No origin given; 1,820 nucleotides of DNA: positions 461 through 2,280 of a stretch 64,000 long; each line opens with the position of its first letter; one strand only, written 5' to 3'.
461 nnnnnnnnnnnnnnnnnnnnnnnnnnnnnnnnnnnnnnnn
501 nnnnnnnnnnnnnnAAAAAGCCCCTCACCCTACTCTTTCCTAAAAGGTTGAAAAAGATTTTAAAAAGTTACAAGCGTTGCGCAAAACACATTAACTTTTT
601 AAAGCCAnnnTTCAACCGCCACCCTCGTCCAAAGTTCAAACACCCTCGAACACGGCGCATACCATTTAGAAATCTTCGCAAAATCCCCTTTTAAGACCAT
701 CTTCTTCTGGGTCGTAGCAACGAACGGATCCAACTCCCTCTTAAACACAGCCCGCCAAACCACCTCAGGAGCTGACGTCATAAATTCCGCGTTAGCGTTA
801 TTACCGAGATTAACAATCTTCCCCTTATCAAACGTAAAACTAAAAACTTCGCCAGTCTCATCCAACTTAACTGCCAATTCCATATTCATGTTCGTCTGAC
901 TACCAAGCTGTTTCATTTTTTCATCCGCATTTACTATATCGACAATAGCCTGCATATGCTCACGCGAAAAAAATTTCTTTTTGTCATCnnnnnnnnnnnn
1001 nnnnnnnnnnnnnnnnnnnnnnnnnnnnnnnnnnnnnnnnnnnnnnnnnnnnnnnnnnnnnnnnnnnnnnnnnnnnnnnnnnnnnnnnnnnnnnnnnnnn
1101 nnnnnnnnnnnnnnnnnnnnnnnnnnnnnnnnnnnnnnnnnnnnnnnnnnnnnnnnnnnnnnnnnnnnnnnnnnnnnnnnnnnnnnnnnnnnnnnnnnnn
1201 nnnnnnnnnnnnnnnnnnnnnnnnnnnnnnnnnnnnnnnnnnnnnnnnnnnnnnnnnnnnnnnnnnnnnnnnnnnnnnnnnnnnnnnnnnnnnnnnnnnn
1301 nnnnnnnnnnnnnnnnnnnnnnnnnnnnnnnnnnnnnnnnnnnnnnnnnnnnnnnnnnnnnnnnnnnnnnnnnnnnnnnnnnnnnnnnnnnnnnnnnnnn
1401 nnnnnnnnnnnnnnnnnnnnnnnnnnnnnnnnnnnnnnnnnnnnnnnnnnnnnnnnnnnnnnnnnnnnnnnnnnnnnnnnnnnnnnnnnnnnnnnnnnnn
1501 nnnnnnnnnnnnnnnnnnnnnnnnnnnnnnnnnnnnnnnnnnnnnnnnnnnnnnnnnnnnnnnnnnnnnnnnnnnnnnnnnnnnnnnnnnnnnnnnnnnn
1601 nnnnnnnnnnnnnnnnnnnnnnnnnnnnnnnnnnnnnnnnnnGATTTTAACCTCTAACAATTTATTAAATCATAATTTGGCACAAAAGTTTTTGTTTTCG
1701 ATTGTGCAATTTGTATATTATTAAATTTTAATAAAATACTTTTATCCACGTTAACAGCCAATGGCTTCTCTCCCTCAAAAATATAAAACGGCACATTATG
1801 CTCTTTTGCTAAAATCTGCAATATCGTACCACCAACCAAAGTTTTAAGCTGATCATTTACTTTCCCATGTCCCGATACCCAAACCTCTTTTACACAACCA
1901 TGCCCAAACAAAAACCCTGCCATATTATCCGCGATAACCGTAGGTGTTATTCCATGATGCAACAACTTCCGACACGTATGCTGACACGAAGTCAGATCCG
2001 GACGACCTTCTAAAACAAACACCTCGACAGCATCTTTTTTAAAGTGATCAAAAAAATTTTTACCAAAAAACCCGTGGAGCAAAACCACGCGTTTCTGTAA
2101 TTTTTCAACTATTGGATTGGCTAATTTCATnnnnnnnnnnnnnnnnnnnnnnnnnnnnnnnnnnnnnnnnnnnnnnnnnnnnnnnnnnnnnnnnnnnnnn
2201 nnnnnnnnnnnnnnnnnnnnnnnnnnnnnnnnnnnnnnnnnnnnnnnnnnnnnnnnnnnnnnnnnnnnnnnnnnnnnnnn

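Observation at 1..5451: DHAP-shunt-like MTA / 5'-deoxyadenosine salvage operon with a novel aldolase-SCP2 fusion, a truncated eIF-2B-family paralog, aldehyde dehydrogenase and acyl-CoA ligase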

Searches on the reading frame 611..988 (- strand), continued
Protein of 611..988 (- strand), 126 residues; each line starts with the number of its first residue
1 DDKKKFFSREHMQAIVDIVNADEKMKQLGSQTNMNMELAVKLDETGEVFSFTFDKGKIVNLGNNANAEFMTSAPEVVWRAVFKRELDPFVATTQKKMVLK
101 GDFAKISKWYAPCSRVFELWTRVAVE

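Call 83: search_protein_families(library=ncbifam, proteins=[L081:6323-7546:+, L081:10981-12561:+, L081:7549-8283:+, L081:8380-9897:+, L081:10001-11005:+, L091:7059-9431:+], max_evalue=1e-10)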
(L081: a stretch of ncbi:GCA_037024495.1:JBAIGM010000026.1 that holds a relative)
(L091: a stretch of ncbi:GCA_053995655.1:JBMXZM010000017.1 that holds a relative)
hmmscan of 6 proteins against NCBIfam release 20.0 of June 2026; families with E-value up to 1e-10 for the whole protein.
L081:6323-7546:+ (407 aa): 7 families
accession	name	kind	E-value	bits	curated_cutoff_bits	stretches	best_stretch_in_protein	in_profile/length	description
NF004898.0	PRK06259.1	equivalog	2.3e-37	128.7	385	1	28-399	134-480/488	fumarate reductase (CoM/CoB) subunit TfrB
NF045670.1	quin_L_LdhH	equivalog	1.9e-27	95.9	800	1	173-382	466-681/706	L-lactate dehydrogenase (quinone) large subunit LdhH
NF045724.1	ferredox_TmcB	equivalog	4.7e-17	61.7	735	1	231-388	242-406/430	electron transfer complex ferredoxin TmcB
NF045663.1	diclust_near_Sec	equivalog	2.2e-16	59.1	530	1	88-399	347-631/759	pyridine nucleotide-disulfide oxidoreductase/dicluster-binding protein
NF008369.0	PRK11168.1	equivalog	1.1e-15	57.5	278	1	173-383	166-377/401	anaerobic glycerol-3-phosphate dehydrogenase subunit C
NF045796.1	DsrK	equivalog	1.2e-13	50.5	400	1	163-352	182-378/453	sulfate reduction electron transfer complex DsrMKJOP subunit DsrK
NF045711.1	sulf_resp_HmcF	equivalog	3.6e-11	42.5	750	1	270-391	306-430/457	sulfate respiration complex iron-sulfur protein HmcF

L081:10981-12561:+ (526 aa): 103 families (the best 25 are shown)
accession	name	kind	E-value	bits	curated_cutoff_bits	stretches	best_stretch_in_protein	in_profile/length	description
NF004837.0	PRK06187.1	subfamily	8.8e-126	420.2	476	1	13-501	11-515/531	long-chain-fatty-acid--CoA ligase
NF006182.0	PRK08316.1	subfamily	1.2e-98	330.9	663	1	13-500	14-509/523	fatty acyl-CoA synthetase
NF005801.1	PRK07656.1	equivalog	1.2e-94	317.7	657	1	14-502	5-497/500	FadD3 family acyl-CoA ligase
NF005307.0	PRK06839.1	equivalog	7.8e-91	305.2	748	1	17-501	9-486/496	o-succinylbenzoate--CoA ligase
NF002966.0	PRK03640.1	equivalog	5.9e-89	298.9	556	1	16-502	8-474/483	o-succinylbenzoate--CoA ligase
NF052269.1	Staph_lig_FadD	equivalog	7.4e-88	295.1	650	1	20-500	10-485/499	long-chain-fatty-acid--CoA ligase FadD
NF009233.0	PRK12583.1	subfamily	5.5e-87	292.4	832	2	159-499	197-541/558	fatty acid CoA ligase family protein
NF005702.0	PRK07514.1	subfamily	5.7e-87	292.2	558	1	18-499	11-491/506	malonyl-CoA synthase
NF004797.0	PRK06145.1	equivalog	7.7e-87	291.7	850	1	19-501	11-488/499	acyl-CoA synthetase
NF004114.0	PRK05605.1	equivalog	1.4e-85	287.8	766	2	156-501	214-562/575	long-chain-fatty-acid--CoA ligase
NF052580.1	Str24CoAsynCasG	equivalog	2.3e-85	287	750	1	23-502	53-544/548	steroid-24-oyl-CoA synthetase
TIGR03098.1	ligase_PEP_1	hypoth_equivalog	5.3e-84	282.5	592.35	1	15-502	5-512/517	acyl-CoA ligase (AMP-forming), exosortase A system-associated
NF006181.0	PRK08314.1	subfamily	1.3e-82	277.9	705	2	160-499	201-545/563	long-chain-fatty-acid--CoA ligase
NF005676.0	PRK07470.1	equivalog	7.9e-82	275.6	774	1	13-500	23-521/544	acyl-CoA synthetase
NF006572.0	PRK09088.1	equivalog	9.8e-82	275.2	696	1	5-499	4-478/491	acyl-CoA synthetase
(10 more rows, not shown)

L081:7549-8283:+ (244 aa): 8 families
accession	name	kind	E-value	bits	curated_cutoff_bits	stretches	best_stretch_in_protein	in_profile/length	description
TIGR01718.1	Uridine-psphlse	equivalog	1.6e-37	129.2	280.3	1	16-243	4-243/245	uridine phosphorylase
NF004489.0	PRK05819.1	subfamily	1.5e-26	93.1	230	1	24-214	14-207/236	DeoD-type purine-nucleoside phosphorylase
TIGR00107.1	deoD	equivalog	2.6e-25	89.3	232.25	1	19-215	5-204/232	purine-nucleoside phosphorylase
NF008383.0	PRK11178.1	equivalog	1.4e-24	86.7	262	1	16-168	9-163/254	uridine phosphorylase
NF005500.0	PRK07115.1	equivalog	7.1e-22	77.9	264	1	65-215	63-214/261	AMP nucleosidase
NF009914.0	PRK13374.1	subfamily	4.6e-21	75.5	338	1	28-217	18-210/235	DeoD-type purine-nucleoside phosphorylase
TIGR01721.1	AMN-like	hypoth_equivalog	3.4e-19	69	307.2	1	66-215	61-212/269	AMP nucleosidase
NF004079.0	PRK05584.1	equivalog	1e-11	44.8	169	1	38-213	15-199/232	5'-methylthioadenosine/adenosylhomocysteine nucleosidase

L081:8380-9897:+ (505 aa): 8 families
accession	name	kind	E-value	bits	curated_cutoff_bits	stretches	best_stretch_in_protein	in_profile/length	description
NF004326.0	PRK05720.1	subfamily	1.5e-72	244.4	271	1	10-330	11-343/358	s-methyl-5-thioribose-1-phosphate isomerase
TIGR00512.1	salvage_mtnA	equivalog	1.5e-64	218.1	279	1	11-322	2-328/335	S-methyl-5-thioribose-1-phosphate isomerase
TIGR00524.1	eIF-2B_rel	subfamily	8.2e-55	186.1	185.85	1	39-322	4-296/303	S-methyl-5-thioribose-1-phosphate isomerase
NF004700.0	PRK06036.1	equivalog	1e-45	156.3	528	1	17-330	11-331/339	S-methyl-5-thioribose-1-phosphate isomerase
NF004436.0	PRK05772.1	equivalog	5.7e-44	150.8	521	1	6-328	13-350/363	S-methyl-5-thioribose-1-phosphate isomerase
TIGR00511.1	ribulose_e2b2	equivalog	5e-35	121.2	314.1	1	41-331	4-290/301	ribose 1,5-bisphosphate isomerase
NF006210.0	PRK08335.1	equivalog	7.2e-18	64.8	339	1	122-265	80-219/275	translation initiation factor IF-2B subunit alpha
NF004994.0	PRK06372.1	equivalog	1.5e-14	54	249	1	170-263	101-191/253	translation initiation factor IF-2B subunit delta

L081:10001-11005:+ (334 aa): 14 families
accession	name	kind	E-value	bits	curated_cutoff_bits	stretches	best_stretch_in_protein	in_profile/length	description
NF006413.0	PRK08660.1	equivalog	4.6e-40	137.4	203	1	5-183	3-179/184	aldolase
NF043034.1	OxoTetrPhDc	equivalog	2.6e-24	86.2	250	1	3-182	4-189/205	3-oxo-tetronate 4-phosphate decarboxylase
NF006208.0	PRK08333.1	equivalog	2.8e-24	85.8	267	1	4-182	5-184/189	aldolase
NF040649.1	FucA_Meth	equivalog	1.8e-22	80.2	250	1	6-181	4-176/179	L-fuculose phosphate aldolase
NF053831.1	RU1PAldHalo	equivalog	6.1e-20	71.6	300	1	19-175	18-176/208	ribulose-1-phosphate aldolase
TIGR03328.1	salvage_mtnB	equivalog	7.5e-19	68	137.05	1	9-176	2-186/194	methylthioribulose 1-phosphate dehydratase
NF005302.0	PRK06833.1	equivalog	2.2e-17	63.3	264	1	2-172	4-177/214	L-fuculose-phosphate aldolase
NF006672.0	PRK09220.1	equivalog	1.2e-15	57.4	226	1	5-179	12-201/209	methylthioribulose 1-phosphate dehydratase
NF004492.0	PRK05834.1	equivalog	2.2e-15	56.7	139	1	13-177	15-183/197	hypothetical protein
NF005123.0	PRK06557.1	subfamily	2.1e-14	53.7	251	1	3-182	11-196/223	L-ribulose-5-phosphate 4-epimerase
NF053537.1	DhpthDcsPhtC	equivalog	3.7e-14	52.7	200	1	13-168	9-180/232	3,4-dihydroxyphthalate decarboxylase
NF004527.0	PRK05874.1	equivalog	2.3e-13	50.2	308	1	10-174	13-182/218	L-fuculose-phosphate aldolase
NF005984.0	PRK08087.1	subfamily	1.8e-12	47.5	264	1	2-168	4-171/215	L-fuculose-phosphate aldolase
NF005451.0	PRK07044.1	subfamily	2.3e-11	43.3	207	1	37-185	57-210/256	aldolase II superfamily protein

L091:7059-9431:+ (790 aa): 3 families
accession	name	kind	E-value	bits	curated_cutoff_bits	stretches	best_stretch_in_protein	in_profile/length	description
TIGR00921.1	2A067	subfamily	1.3e-66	225.1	351.9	2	32-513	14-488/733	hydrophobe/amphiphile efflux-3 (HAE3) family transporter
TIGR00833.1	actII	subfamily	1.9e-36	125.8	874.7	2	548-779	104-340/910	MMPL family RND transporter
TIGR03480.1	HpnN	hypoth_equivalog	1.3e-19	69.7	751.85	1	224-428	270-464/862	hopanoid biosynthesis associated RND transporter like protein HpnN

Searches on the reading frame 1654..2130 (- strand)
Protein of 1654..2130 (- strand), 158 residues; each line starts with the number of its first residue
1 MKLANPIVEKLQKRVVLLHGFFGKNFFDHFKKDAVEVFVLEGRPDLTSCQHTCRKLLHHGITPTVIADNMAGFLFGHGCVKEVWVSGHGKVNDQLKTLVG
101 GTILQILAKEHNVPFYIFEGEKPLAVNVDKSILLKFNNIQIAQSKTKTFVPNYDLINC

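Call 4: search_protein_families(library=pfam, proteins=[window:1654-2130:-], max_evalue=0.01)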
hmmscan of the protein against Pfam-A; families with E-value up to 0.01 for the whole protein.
window:1654-2130:- (158 aa): 1 family
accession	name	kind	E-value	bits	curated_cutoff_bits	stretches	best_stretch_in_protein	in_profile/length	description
PF01008.23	IF-2B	-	8.2e-12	45.4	22.4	1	32-117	130-213/280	Initiation factor 2 subunit family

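Call 5: search_protein_families(library=ncbifam, proteins=[window:1654-2130:-], max_evalue=0.001)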
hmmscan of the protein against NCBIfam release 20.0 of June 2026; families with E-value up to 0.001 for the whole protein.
window:1654-2130:- (158 aa): 5 families
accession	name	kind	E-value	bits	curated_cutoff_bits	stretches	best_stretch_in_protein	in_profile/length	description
NF004326.0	PRK05720.1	subfamily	2e-12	46.6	271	1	33-128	190-286/358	s-methyl-5-thioribose-1-phosphate isomerase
NF004700.0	PRK06036.1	equivalog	5.7e-12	45.3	528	1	34-118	181-265/339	S-methyl-5-thioribose-1-phosphate isomerase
TIGR00524.1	eIF-2B_rel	subfamily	8.9e-11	41.5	185.85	1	34-118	152-237/303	S-methyl-5-thioribose-1-phosphate isomerase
TIGR00512.1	salvage_mtnA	equivalog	4.9e-10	38.9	279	1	31-118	181-269/335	S-methyl-5-thioribose-1-phosphate isomerase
NF004436.0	PRK05772.1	equivalog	6.2e-05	22.4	521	1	34-119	201-287/363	S-methyl-5-thioribose-1-phosphate isomerase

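Call 33: find_homologous_proteins(query=window:1654-2130:-, max_evalue=0.001)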
Query window:1654-2130:- (158 aa): 122 proteins with E <= 0.001 among 139 candidates; the best 120 are listed.
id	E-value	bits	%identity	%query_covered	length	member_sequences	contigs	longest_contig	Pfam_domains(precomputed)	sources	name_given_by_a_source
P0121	8.0e-103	359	100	100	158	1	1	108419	PF01008.24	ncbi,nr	ncbi:MAG: hypothetical protein HQL25_03030 [Candidatus Omnitrophica bacterium]|nr:hypothetical prote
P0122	4.7e-64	233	68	99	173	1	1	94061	PF01008.24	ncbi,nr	ncbi:MAG: hypothetical protein HQL26_06390 [Candidatus Omnitrophica bacterium]|nr:hypothetical prote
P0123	2.3e-29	120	48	89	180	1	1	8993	PF01008.24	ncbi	-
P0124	2.8e-29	120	44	96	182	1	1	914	PF01008.24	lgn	-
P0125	7.1e-29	119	44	89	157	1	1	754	PF01008.24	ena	-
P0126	2.3e-28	117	43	94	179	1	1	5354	PF01008.24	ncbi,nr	ncbi:MAG: hypothetical protein HZA29_02010 [Candidatus Omnitrophica bacterium]|nr:hypothetical prote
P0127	4.0e-28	116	44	88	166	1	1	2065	PF01008.24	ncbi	-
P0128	2.3e-27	114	43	91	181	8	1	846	PF01008.24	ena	-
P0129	2.8e-27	113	41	89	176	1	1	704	PF01008.24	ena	-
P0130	6.2e-27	112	42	95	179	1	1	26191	PF01008.24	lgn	-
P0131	7.2e-27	112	42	89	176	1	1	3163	PF01008.24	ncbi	-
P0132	7.5e-27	112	45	91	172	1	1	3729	PF01008.24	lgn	-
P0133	7.8e-27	112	42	91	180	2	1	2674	PF01008.24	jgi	jgi:methylthioribose-1-phosphate isomerase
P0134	9.2e-27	112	43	89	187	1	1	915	PF01008.24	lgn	-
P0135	1.3e-26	111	43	91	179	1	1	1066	PF01008.24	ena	-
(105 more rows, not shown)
